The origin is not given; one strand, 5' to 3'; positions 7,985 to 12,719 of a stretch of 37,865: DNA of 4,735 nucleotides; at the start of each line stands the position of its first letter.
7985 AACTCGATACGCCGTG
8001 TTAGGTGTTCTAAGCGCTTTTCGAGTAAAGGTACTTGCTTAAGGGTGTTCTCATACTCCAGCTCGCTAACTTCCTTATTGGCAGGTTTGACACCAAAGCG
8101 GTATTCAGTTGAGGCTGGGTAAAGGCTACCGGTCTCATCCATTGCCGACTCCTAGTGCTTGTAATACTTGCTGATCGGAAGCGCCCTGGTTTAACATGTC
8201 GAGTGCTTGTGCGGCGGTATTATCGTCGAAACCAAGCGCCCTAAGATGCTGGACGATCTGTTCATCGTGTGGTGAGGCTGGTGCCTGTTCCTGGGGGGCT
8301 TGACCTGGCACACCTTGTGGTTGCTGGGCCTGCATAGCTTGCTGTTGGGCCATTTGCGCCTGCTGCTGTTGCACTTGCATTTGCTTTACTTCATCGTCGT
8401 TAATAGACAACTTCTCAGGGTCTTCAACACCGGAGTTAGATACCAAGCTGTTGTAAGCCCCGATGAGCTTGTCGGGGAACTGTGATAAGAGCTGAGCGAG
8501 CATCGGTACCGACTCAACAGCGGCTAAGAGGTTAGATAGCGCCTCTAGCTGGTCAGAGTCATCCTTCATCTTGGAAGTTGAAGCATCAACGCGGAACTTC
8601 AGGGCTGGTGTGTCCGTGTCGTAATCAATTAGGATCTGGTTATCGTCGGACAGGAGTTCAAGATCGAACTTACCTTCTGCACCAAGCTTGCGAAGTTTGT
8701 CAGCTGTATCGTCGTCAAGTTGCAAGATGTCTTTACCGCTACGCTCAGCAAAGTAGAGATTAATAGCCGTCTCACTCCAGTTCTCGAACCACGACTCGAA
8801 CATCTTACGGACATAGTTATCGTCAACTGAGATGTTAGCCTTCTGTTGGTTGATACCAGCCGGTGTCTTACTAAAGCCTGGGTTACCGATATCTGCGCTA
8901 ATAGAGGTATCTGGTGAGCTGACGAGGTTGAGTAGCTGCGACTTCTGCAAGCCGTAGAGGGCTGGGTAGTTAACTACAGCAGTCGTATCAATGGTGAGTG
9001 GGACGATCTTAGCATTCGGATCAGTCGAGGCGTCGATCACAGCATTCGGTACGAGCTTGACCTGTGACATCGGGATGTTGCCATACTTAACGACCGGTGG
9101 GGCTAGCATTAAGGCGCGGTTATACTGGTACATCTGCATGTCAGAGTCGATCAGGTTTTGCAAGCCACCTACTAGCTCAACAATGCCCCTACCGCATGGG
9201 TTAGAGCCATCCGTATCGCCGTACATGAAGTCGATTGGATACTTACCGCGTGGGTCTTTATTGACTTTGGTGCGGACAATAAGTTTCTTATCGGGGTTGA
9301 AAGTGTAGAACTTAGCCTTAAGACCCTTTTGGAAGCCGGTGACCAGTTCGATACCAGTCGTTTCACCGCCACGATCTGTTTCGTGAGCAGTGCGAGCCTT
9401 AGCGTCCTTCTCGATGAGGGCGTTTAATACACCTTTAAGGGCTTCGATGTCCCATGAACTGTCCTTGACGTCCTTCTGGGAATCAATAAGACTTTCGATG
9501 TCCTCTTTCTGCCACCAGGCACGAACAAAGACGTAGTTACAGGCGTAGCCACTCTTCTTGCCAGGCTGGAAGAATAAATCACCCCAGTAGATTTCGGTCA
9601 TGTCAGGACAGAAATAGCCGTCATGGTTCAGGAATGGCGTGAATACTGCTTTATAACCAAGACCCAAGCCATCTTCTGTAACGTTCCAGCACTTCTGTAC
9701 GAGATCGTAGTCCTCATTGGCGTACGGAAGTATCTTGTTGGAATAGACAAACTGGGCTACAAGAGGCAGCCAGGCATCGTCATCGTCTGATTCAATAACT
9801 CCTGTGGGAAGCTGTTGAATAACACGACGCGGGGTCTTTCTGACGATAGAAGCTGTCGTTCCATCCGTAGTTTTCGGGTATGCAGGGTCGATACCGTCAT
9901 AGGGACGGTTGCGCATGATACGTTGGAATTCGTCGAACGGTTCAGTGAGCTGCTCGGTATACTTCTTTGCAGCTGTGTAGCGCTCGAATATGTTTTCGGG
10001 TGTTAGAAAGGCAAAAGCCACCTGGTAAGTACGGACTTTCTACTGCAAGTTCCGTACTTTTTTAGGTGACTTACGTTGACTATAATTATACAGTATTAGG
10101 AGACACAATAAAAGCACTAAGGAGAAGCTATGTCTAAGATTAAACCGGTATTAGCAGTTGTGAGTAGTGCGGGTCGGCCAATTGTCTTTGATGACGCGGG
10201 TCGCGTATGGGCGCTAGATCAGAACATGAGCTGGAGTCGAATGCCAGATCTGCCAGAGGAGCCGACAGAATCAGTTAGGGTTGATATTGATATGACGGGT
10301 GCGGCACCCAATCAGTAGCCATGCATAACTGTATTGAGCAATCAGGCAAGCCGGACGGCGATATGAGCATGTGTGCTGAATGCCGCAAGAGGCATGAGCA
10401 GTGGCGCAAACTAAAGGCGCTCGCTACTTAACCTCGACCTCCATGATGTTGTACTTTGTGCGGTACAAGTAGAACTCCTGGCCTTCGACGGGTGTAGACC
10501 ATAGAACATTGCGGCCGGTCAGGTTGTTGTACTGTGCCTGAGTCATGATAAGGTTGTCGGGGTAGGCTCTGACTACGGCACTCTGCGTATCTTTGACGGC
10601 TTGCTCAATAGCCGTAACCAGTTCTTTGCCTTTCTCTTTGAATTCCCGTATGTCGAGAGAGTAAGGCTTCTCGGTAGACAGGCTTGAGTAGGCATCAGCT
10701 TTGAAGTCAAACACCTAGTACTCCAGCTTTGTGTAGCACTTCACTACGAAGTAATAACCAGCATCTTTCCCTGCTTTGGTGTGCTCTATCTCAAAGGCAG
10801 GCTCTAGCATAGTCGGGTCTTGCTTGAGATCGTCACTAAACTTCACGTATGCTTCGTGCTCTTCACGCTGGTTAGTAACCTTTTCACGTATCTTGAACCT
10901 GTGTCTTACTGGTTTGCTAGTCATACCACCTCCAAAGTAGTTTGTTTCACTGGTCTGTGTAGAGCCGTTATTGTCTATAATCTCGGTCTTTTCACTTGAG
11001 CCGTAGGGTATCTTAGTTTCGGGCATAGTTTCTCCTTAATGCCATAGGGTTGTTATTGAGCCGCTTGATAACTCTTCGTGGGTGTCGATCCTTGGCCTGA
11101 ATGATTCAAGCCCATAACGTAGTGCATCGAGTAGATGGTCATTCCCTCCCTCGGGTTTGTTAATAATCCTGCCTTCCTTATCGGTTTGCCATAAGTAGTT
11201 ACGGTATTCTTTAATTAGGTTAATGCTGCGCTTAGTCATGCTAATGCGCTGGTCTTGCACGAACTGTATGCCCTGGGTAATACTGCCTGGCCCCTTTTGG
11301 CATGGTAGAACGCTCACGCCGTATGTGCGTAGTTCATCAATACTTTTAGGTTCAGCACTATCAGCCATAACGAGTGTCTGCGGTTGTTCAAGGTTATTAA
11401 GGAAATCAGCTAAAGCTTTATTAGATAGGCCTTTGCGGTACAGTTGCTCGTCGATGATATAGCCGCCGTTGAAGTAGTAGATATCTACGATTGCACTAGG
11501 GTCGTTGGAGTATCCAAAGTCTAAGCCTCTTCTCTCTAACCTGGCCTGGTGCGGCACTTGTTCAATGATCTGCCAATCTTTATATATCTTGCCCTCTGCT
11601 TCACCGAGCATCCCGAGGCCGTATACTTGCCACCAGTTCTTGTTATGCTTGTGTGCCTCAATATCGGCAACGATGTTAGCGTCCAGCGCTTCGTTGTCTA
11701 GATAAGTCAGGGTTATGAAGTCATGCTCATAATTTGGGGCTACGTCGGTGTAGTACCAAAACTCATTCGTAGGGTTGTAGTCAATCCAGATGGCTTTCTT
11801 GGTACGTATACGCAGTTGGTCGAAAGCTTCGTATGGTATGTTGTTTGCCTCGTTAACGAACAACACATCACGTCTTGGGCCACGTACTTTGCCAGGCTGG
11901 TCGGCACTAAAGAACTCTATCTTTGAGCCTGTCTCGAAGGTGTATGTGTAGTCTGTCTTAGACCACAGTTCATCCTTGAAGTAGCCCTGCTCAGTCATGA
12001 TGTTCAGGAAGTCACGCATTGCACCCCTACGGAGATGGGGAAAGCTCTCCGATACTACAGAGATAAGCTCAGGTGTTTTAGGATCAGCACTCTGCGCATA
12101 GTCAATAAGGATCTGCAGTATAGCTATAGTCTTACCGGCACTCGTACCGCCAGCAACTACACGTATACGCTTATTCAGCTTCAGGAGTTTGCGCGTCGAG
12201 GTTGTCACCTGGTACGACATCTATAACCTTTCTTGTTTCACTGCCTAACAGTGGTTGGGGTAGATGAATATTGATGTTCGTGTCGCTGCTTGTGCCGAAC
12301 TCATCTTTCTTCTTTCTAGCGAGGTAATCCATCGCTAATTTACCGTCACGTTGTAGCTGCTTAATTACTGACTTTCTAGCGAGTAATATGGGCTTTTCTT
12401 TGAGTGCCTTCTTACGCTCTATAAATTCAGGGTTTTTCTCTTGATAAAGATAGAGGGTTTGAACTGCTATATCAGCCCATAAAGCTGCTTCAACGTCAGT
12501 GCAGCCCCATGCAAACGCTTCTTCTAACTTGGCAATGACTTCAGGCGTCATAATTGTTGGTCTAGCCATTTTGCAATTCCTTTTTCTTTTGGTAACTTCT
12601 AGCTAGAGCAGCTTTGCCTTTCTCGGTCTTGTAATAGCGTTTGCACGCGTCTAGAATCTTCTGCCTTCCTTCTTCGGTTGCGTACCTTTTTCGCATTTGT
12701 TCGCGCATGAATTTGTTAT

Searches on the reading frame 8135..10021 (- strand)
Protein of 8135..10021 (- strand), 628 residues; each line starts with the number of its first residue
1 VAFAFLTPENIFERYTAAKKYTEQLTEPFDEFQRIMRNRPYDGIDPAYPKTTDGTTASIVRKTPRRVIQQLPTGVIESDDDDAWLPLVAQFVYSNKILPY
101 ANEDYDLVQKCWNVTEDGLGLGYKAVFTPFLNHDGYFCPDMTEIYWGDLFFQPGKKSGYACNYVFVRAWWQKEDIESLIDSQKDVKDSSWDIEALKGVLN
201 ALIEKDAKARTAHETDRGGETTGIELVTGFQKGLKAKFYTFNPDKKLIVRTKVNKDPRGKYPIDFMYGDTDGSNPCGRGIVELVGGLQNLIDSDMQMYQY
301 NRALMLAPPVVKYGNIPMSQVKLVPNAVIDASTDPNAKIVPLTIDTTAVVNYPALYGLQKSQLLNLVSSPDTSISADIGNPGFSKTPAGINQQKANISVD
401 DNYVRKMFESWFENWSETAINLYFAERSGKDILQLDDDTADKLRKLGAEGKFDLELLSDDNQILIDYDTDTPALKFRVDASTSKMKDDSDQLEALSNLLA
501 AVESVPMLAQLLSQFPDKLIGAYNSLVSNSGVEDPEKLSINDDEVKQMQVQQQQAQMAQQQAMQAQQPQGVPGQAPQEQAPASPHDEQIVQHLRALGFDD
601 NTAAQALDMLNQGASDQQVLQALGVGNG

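Call 12: search_protein_families(library=phrogs, proteins=[window:8135-10021:-], max_evalue=0.001)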
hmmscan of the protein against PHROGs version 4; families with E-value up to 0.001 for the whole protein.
window:8135-10021:- (628 aa): 1 family
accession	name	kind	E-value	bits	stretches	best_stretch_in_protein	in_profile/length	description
phrog_332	-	connector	3.4e-07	30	1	489-582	458-548/560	head-tail adaptor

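Call 42: search_protein_families(library=pfam, proteins=[window:8138-10021:-], max_evalue=0.01)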
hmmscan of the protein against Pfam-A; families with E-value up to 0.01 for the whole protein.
window:8138-10021:- (628 aa): 1 family
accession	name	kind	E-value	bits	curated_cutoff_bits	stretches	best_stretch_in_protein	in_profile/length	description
PF00627.37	UBA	-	0.0015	18.8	22.4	0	586-607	2-23/37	UBA/TS-N domain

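Call 70: search_dna_similar(query=window:8138-10021:-, collection=phages, mode=protein, max_rows=12)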
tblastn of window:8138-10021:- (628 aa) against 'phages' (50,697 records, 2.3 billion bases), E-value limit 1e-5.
Records with a match: 58; places in all: 58; records where one place covers at least 80% of the query: 1.
Best place of each record, by identity: <60% 58.
By first word of the organism name: Microbacterium 57; Arthrobacter 1.
By host as written in the record: Microbacterium foliorum NRRL B-24224 31; Microbacterium foliorum NRRL B-24224 SEA 22; Microbacterium paraoxydans NRRL B-14843 2; Arthrobacter globiformis B-2979 1; Microbacterium foliorum str. NRRL B-24224 1; Microbacterium foliorum 1.
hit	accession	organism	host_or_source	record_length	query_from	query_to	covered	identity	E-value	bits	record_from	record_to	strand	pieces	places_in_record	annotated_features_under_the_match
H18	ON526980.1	Microbacterium phage DoTi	Microbacterium foliorum NRRL B-24224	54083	20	509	78%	26.5%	3e-40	164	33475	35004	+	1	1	28: portal protein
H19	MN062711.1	Microbacterium phage Araxxi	Microbacterium foliorum NRRL B-24224 SEA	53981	20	509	78%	26.4%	1e-39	162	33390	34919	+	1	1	28: portal protein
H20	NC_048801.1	Microbacterium phage Araxxi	Microbacterium foliorum NRRL B-24224 SEA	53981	20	509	78%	26.4%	1e-39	162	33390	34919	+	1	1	28: portal protein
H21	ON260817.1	Microbacterium phage Gshelby23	Microbacterium foliorum NRRL B-24224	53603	20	470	72%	27.6%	4e-38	157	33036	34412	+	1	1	26: portal protein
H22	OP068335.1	Microbacterium phage Hannabella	Microbacterium foliorum NRRL B-24224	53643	20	470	72%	27.6%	4e-38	157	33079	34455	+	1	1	28: portal protein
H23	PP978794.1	Microbacterium phage Casino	Microbacterium foliorum NRRL B-24224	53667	20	470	72%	27.6%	4e-38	157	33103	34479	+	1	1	27: portal protein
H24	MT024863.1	Microbacterium phage Arete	Microbacterium foliorum NRRL B-24224 SEA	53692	20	470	72%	27.6%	4e-38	157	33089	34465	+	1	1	28: portal protein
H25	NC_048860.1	Microbacterium phage Arete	Microbacterium foliorum NRRL B-24224 SEA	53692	20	470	72%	27.6%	4e-38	157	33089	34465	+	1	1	28: portal protein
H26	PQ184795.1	Arthrobacter phage MissAmericana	Arthrobacter globiformis B-2979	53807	20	526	81%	24.4%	1e-32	140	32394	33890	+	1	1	31: portal protein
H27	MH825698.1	Microbacterium phage Burro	Microbacterium paraoxydans NRRL B-14843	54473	20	470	72%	26.5%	5e-35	148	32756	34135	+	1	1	28: portal protein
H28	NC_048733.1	Microbacterium phage Burro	Microbacterium paraoxydans NRRL B-14843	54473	20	470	72%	26.5%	5e-35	148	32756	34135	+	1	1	28: portal protein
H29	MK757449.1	Microbacterium phage Akoni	Microbacterium foliorum NRRL B-24224 SEA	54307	49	506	73%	24.5%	9e-31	135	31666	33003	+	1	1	32: portal protein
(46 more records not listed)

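Call 93: search_protein_families(library=pfam, proteins=[window:8138-10021:-], max_evalue=1)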
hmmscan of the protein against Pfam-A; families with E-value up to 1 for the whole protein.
window:8138-10021:- (628 aa): 6 families
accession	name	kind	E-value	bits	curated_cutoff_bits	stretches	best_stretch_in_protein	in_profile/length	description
PF00627.37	UBA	-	0.0015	18.8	22.4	1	586-607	2-23/37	UBA/TS-N domain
PF16510.12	P22_portal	-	0.012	14.6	26.1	1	458-569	470-586/594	Phage P22-like portal protein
PF19610.4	DUF6115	-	0.023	15.5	27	1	545-628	53-125/134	Family of unknown function (DUF6115)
PF16034.10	JAKMIP_CC3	-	0.038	14.1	30.2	1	468-568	39-135/200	JAKMIP CC3 domain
PF22562.2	UBA_7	-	0.12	12.7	27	1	586-608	1-23/48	UBA-like domain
PF07499.19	RuvA_C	-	0.45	11.5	24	1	587-620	4-39/47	RuvA, C-terminal domain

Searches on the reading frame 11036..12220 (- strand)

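Call 12: search_protein_families(library=phrogs, proteins=[window:11036-12220:-], max_evalue=0.001)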
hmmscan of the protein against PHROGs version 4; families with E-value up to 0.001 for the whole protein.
window:11036-12220:- (394 aa): 7 families
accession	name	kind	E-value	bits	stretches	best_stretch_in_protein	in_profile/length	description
phrog_2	-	head and packaging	1.1e-36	127.9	1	11-378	272-596/807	terminase large subunit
phrog_5653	-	head and packaging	5.4e-33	115.4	1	206-378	4-184/199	terminase large subunit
phrog_6672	-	head and packaging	2.3e-31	109.3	1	251-375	4-130/145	terminase large subunit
phrog_3717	-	head and packaging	1.1e-15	58.9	1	5-246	11-269/277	terminase large subunit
phrog_18557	-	head and packaging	1.9e-09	38.5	1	308-376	5-75/88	terminase large subunit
phrog_979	-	head and packaging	3.2e-07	30.4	1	6-160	155-314/642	terminase large subunit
phrog_10250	-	head and packaging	2.1e-05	25.3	1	273-379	103-220/228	terminase large subunit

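Call 93: search_protein_families(library=pfam, proteins=[window:11039-12220:-], max_evalue=1)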
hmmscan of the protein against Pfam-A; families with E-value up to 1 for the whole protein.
window:11039-12220:- (394 aa): 6 families
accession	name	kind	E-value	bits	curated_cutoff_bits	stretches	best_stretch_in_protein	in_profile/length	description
PF17288.8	Terminase_3C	-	5.5e-18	66.3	26.7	1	234-372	1-154/155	Terminase RNAseH like domain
PF04466.19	Terminase_3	-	9.9e-10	38.7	23.2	1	16-201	1-198/201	Phage terminase large subunit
PF03237.21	Terminase_6N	-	1.1e-07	32.2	22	1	24-214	4-209/215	Terminase large subunit, T4likevirus-type, N-terminal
PF24064.2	HTH_NPRL3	-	0.066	13.6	27.2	1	249-278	29-58/62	GATOR1 complex protein NPRL3, C-terminal HTH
PF17716.6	RIMC1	-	0.083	12.5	25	1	243-296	35-87/256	RAB7A-interacting MON1-CCZ1 complex subunit 1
PF05127.21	NAT10_TcmA_helicase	-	0.16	12.3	22.7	1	73-142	48-115/176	RNA cytidine acetyltransferase NAT10/TcmA, helicase domain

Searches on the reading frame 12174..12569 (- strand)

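Call 45: search_protein_families(library=phrogs, proteins=[window:12174-12569:-], max_evalue=0.001)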
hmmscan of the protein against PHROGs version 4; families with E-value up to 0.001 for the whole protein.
window:12174-12569:- (132 aa): 2 families
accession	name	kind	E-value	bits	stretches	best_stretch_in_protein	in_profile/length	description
phrog_4102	-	head and packaging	1.4e-13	52.3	1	1-102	9-121/166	terminase small subunit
phrog_309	-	head and packaging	2.9e-05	25.2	1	1-71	132-205/319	terminase small subunit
